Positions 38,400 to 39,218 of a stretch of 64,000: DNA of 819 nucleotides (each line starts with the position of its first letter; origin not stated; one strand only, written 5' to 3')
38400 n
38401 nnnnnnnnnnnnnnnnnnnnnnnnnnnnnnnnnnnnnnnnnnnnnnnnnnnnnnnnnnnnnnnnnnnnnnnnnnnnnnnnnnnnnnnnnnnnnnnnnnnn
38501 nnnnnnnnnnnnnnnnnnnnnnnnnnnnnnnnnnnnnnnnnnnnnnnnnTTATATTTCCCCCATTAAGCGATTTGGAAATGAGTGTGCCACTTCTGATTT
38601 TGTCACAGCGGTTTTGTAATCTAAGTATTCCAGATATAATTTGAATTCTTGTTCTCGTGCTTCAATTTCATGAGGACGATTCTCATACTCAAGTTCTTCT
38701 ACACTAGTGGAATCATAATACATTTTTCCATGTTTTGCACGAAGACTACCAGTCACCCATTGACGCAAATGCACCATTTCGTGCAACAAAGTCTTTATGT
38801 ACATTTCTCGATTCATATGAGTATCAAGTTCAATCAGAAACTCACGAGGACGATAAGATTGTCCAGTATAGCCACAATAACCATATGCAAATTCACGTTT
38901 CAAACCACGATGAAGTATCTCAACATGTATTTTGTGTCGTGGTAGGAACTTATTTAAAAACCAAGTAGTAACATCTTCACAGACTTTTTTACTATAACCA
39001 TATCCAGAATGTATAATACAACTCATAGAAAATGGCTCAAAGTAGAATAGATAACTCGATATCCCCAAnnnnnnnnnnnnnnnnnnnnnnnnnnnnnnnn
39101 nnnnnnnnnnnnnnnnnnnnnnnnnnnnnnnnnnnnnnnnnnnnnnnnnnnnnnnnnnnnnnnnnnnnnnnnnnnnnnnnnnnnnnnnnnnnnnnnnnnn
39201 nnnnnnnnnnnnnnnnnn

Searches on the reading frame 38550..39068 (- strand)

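Call 56: search_protein_families(library=pfam, proteins=[window:38550-39068:-], max_evalue=0.001)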
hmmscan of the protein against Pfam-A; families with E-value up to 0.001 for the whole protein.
window:38550-39068:- (172 aa): 1 family
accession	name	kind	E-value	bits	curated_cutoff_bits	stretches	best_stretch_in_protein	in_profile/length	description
PF10263.15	SprT-like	-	4.7e-05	23.6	25.6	1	63-117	34-88/108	SprT-like family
